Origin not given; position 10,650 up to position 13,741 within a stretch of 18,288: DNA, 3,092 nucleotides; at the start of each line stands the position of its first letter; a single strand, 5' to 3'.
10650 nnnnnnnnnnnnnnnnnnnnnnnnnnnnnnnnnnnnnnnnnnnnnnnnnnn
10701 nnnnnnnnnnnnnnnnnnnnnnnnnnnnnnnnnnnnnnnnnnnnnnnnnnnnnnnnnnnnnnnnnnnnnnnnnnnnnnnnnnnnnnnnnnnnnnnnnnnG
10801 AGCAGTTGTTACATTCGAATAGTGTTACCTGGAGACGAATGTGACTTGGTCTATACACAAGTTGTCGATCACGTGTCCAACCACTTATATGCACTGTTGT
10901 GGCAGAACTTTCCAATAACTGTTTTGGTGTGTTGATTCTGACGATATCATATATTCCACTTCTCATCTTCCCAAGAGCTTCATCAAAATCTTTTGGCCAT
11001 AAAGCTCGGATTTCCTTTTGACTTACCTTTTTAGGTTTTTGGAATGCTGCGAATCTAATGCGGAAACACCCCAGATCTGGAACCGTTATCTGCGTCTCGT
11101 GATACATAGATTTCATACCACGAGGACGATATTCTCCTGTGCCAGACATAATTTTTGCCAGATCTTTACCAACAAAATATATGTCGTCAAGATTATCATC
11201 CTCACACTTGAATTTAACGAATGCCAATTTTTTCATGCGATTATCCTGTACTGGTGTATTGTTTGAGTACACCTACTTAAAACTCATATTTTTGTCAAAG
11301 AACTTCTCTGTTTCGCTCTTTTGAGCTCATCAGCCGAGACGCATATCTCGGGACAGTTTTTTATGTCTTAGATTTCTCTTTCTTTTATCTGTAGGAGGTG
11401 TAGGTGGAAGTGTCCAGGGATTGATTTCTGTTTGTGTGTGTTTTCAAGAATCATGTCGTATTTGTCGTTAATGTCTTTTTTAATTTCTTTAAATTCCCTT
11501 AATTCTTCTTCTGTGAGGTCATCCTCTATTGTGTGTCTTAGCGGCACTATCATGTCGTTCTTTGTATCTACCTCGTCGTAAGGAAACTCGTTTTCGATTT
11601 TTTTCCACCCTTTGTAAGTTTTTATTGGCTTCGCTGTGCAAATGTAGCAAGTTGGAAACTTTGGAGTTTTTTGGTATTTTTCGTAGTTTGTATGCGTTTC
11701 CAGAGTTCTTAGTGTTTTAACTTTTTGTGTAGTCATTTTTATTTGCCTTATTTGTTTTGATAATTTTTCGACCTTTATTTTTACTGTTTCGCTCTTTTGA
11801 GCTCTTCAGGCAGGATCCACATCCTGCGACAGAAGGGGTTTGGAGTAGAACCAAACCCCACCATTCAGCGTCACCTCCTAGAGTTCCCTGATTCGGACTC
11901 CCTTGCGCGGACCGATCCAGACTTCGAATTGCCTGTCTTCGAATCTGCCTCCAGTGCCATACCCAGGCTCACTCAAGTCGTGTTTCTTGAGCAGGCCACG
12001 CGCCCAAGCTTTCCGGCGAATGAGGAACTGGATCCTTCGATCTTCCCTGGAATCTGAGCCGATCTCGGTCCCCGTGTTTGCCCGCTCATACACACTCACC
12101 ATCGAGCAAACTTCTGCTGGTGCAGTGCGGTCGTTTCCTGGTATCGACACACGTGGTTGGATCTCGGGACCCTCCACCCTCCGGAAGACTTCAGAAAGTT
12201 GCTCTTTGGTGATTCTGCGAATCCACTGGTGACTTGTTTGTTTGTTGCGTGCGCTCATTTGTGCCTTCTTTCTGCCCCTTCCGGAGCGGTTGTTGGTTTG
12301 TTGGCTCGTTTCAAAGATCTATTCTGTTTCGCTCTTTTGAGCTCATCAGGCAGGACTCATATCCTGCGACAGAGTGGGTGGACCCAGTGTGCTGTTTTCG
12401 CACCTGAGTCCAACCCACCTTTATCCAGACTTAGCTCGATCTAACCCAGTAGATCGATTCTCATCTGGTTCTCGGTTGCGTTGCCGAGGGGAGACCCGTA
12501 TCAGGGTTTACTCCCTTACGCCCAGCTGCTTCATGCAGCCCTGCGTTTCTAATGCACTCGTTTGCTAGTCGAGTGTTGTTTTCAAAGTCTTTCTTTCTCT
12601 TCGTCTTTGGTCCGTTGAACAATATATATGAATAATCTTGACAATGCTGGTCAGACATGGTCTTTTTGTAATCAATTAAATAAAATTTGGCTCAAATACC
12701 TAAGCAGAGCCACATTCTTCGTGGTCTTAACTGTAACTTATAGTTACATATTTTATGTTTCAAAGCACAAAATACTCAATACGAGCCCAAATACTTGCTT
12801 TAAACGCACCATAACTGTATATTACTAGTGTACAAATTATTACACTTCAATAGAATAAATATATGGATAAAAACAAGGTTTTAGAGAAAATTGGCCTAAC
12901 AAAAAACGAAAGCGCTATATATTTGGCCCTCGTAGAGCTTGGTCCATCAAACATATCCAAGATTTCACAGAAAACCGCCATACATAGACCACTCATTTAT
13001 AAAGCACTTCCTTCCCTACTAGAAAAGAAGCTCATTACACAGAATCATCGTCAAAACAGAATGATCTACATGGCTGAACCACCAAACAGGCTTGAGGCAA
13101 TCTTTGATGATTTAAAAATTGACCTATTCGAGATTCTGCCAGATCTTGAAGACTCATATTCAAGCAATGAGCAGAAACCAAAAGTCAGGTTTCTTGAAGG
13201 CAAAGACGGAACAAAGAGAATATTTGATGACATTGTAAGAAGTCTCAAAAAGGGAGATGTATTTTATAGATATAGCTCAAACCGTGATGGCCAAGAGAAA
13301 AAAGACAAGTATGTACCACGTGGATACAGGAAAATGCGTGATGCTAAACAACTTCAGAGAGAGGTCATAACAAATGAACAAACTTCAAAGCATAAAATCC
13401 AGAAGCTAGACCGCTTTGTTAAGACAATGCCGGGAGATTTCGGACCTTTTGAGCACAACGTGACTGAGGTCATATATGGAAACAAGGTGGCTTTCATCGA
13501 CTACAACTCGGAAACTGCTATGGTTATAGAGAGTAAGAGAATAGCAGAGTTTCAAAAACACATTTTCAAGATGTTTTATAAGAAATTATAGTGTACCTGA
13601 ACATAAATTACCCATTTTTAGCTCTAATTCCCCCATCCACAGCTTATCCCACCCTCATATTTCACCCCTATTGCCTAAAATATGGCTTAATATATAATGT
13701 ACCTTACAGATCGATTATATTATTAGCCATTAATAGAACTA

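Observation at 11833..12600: A roughly 770-nt GC-rich, hairpin-saturated block in an AT-rich genome: candidate large structured RNA of unknown class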

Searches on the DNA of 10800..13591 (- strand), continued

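Call 58: search_with_rna_model(model_id=R1, sources=[window, L117, L118, L119, L120, L121, L122, L123, L124, L125, L126, L127, L128, L129, L130, L131, L132, L133, L134, L135, L136, L137, L138, L139, L140, L141, L142, L143, L144, L145, L146, L147], max_evalue=10, show_alignments=6, make_alignment=true)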
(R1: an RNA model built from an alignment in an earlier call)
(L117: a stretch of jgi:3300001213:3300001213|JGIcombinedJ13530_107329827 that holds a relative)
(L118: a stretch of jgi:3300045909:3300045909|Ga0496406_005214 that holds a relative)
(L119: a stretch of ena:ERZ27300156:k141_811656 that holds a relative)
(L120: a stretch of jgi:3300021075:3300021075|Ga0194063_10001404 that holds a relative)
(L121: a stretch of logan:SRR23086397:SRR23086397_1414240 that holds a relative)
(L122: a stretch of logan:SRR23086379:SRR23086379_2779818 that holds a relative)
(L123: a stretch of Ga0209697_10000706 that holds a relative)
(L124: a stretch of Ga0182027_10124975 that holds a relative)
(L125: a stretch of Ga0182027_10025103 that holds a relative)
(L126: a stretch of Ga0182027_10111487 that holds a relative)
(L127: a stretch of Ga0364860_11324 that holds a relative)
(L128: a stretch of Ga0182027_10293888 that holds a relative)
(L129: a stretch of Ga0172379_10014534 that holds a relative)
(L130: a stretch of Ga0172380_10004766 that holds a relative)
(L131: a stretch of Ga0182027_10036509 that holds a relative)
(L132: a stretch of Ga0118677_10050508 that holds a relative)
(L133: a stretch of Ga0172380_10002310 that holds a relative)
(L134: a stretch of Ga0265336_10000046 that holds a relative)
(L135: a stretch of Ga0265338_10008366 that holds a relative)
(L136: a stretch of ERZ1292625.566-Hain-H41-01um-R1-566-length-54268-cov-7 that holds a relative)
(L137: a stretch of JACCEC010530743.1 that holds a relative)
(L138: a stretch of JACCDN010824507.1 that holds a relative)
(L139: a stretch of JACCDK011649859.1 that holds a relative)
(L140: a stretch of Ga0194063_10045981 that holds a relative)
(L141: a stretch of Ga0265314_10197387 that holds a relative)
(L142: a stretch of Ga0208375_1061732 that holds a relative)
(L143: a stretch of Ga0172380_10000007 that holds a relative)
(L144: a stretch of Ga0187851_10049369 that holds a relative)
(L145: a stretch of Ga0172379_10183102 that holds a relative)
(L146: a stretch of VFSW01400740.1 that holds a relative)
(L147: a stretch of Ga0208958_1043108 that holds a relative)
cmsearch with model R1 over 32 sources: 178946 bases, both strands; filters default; matches with E-value up to 10: 4.
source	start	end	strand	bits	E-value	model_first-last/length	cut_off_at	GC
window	12421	12578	-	200.9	6.5e-54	1-158/158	no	0.52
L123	3559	3716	-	197.1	7.5e-53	1-158/158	no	0.53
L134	3229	3380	-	68.8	3e-17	1-158/158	no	0.49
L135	3229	3380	-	68.8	3e-17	1-158/158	no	0.49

Alignment A5: 4 matches aligned to the model, 166 columns, each read 5' to 3' on its own strand. Consensus structure (alignment columns), stored with it:
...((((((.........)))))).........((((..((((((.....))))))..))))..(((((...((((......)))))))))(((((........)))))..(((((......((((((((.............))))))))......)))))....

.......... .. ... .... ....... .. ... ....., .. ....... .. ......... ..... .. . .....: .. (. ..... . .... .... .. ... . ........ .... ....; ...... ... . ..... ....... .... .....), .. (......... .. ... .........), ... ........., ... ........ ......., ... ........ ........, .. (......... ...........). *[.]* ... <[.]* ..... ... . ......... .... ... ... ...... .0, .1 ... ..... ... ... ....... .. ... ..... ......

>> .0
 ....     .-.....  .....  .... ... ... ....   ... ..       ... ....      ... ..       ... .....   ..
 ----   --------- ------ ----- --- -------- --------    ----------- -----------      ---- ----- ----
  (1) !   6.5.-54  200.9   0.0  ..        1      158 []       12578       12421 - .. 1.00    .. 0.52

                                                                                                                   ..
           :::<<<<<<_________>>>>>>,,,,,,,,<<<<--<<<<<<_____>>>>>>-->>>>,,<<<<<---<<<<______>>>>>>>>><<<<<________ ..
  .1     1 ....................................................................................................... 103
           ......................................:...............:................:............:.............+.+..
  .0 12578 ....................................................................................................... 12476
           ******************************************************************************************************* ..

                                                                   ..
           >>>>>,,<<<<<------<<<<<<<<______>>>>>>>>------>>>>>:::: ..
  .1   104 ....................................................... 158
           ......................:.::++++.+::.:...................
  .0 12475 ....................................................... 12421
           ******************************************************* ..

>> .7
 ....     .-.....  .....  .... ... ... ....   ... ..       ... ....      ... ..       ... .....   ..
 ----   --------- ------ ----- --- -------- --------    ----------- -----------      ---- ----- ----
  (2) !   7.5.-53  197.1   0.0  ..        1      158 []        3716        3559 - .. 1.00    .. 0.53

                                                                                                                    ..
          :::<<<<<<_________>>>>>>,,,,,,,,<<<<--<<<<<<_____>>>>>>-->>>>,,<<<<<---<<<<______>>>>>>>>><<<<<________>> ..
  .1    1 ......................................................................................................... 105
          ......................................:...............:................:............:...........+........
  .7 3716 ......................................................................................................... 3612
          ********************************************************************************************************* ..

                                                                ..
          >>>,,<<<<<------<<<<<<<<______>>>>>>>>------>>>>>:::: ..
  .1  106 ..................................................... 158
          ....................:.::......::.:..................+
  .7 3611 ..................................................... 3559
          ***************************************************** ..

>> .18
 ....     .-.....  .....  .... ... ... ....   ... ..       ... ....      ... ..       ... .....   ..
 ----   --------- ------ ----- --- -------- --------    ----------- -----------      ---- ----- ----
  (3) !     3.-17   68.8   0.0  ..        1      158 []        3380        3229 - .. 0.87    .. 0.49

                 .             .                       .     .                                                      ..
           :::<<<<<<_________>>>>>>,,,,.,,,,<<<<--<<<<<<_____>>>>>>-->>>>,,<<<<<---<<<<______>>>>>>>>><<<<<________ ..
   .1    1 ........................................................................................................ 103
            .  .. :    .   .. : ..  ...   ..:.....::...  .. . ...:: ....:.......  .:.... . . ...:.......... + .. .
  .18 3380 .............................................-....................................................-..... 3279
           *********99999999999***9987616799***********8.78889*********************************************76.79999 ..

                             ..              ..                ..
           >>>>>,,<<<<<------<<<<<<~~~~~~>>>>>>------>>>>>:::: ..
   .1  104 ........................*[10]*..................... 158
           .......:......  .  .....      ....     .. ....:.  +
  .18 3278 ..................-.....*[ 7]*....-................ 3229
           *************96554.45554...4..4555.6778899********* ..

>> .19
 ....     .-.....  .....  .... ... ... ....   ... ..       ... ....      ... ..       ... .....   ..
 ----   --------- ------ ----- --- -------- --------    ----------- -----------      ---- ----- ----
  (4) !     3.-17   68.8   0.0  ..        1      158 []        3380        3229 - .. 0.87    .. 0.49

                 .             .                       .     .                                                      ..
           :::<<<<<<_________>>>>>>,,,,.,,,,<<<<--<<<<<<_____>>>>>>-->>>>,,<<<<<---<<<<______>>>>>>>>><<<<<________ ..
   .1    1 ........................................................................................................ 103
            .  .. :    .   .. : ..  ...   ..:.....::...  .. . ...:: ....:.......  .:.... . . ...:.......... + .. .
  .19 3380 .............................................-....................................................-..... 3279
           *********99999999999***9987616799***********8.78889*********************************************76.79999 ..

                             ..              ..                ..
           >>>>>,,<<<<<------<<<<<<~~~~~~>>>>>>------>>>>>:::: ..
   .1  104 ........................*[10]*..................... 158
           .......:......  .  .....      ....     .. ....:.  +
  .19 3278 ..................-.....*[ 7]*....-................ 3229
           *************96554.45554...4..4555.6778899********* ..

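Call 60: search_with_rna_model(model_id=R1, sources=[L003, L004, L005, L006, L007, L008, L009, L010, L011, L012, L013, L014, L015, L016, L017, L018, L019, L020, L021, L022, L023, L024, L025, L026, L027, L028, L029, L030, L031, L032, L033, L034, L035, L036, L037, L038, L039, L040, L041, L042, L043, L044, L045, L046, L047, L048, L049, L050, L051, L052, L053, L054, L055, L056, L057, L058, L059, L060, L061, L062, L063, L064, L065, L066, L067, L068, L069, L070, L071, L072, L073, L074, L075, L076, L077, L078, L079, L080, L081, L082, L083, L084, L085, L086, L087, L088, L089, L090, L091, L092, L093, L094, L095, L096, L097, L098, L099, L100, L101, L102], max_evalue=10, show_alignments=3)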
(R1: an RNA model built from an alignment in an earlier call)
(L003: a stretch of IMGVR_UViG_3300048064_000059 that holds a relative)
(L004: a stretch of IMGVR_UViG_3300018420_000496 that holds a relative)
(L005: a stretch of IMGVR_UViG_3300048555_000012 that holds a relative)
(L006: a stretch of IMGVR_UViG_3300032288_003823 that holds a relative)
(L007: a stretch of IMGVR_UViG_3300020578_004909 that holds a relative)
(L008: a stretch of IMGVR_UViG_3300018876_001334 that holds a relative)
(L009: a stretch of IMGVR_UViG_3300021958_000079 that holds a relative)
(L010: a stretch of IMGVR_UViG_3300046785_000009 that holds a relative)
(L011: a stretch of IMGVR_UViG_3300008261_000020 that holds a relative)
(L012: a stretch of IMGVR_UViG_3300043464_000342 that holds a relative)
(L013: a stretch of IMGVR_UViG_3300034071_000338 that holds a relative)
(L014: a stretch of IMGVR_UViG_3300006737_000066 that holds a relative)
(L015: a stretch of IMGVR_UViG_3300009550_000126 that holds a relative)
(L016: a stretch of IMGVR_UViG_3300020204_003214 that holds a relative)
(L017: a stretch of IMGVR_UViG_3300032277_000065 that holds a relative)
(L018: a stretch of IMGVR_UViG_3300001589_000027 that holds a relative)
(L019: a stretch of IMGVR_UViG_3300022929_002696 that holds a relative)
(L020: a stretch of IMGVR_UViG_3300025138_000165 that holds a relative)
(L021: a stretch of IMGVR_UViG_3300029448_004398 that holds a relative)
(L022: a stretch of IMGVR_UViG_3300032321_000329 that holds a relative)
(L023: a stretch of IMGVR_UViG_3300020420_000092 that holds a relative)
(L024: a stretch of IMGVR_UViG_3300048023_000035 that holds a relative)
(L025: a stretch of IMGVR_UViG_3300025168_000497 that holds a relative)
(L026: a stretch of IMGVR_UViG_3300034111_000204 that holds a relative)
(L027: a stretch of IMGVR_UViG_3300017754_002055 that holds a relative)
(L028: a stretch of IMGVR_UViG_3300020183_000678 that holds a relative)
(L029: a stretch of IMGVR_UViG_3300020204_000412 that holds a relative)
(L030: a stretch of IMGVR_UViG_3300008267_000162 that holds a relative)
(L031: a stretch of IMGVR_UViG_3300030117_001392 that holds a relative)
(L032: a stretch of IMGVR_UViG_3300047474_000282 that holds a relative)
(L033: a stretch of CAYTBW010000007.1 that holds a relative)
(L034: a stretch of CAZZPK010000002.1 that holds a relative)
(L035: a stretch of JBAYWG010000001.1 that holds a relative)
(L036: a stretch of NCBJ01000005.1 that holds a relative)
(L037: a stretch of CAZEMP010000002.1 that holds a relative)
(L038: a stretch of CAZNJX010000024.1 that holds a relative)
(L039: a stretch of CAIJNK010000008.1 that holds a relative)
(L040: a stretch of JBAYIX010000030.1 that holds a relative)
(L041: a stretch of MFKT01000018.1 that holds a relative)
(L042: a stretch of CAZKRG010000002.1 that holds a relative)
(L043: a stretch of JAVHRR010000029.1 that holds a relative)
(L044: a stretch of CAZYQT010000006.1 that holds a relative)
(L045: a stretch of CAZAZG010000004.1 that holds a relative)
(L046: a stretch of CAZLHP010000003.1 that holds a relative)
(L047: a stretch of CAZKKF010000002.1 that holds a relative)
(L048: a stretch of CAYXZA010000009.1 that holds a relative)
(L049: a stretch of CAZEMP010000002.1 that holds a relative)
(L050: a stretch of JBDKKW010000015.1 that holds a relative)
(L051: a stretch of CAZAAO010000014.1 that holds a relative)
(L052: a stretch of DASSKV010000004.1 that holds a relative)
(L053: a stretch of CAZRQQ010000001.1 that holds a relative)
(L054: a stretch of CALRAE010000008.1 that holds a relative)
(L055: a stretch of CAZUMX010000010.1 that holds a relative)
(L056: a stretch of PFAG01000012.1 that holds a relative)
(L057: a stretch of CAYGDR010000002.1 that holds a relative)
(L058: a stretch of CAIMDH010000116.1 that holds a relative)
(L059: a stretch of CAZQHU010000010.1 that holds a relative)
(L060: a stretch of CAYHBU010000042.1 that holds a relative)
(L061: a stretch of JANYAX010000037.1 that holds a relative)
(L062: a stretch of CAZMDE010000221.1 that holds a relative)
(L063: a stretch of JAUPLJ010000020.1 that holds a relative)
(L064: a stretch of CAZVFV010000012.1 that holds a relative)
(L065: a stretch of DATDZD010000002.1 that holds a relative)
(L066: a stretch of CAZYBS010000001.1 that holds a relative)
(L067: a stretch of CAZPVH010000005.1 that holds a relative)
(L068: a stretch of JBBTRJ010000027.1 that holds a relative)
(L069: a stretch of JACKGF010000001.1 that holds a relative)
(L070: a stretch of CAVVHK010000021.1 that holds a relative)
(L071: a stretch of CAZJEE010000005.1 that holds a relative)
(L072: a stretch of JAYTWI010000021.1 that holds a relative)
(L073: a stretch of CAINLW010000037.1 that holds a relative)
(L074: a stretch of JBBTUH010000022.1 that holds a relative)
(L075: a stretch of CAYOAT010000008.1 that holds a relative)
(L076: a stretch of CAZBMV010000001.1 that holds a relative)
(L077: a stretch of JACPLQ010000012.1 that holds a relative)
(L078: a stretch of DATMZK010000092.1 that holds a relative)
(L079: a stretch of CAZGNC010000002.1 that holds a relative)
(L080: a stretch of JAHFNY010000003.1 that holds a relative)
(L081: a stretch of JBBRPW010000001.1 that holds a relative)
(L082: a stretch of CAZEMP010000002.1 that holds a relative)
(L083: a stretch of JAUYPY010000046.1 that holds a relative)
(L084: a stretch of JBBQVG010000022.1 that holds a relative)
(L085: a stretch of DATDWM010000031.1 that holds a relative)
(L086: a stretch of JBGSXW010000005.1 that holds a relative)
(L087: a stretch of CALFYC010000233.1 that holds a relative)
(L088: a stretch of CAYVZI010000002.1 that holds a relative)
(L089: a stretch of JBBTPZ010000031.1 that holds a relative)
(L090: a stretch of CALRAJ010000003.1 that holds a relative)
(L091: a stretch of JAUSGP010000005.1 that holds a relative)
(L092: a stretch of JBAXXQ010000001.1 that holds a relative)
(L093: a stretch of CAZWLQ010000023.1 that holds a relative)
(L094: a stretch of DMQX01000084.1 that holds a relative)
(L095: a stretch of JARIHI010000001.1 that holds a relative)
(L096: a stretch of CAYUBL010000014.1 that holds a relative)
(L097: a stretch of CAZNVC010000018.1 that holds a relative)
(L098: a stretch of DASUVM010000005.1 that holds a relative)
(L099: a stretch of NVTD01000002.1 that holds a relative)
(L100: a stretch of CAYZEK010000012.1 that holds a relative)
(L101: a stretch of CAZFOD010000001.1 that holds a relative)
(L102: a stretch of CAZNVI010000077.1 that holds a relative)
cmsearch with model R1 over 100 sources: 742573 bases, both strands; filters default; matches with E-value up to 10: 1.
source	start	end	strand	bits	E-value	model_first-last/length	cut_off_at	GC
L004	6585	6616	-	11.7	0.81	29-61/158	no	0.47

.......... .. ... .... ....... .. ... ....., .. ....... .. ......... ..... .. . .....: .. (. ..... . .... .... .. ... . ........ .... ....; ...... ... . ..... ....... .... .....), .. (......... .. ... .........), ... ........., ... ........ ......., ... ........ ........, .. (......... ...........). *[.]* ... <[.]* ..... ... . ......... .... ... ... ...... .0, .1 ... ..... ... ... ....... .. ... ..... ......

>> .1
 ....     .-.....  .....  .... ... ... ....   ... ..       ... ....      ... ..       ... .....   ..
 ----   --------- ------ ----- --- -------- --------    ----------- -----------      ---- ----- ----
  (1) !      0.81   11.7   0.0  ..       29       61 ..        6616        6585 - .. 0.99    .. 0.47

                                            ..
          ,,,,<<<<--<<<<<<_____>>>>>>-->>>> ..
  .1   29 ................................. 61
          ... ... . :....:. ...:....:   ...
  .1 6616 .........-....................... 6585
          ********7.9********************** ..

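Call 73: search_dna_similar(query=window:11836-12625:-, collection=phages, mode=distant, max_evalue=0.01, max_rows=10)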
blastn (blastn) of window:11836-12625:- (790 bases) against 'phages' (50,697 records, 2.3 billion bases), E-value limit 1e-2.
No match.

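Call 82: search_with_rna_model(model_id=R1, sources=[L103, L104, L105, L106, L107, L108, L109, L110, L111, L112, L113, L114, L115, L116], max_evalue=10)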
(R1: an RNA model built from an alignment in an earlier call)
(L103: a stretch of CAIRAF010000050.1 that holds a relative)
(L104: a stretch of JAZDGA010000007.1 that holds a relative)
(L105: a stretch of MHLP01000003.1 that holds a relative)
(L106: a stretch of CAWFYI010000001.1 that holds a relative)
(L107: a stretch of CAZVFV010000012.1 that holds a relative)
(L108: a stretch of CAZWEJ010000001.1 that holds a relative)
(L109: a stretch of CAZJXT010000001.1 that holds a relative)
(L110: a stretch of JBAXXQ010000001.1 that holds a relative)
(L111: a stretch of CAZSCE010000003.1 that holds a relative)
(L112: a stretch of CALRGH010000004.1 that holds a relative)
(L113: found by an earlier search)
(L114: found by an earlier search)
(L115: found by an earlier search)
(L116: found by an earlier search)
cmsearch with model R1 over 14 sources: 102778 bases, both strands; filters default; matches with E-value up to 10: 0.
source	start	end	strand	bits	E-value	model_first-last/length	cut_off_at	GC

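Call 89: search_rna_families(source=window, start=12360, end=12640, threshold=evalue, max_evalue=10)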
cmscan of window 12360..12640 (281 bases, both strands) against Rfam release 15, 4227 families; matches with E-value up to 10: 0.
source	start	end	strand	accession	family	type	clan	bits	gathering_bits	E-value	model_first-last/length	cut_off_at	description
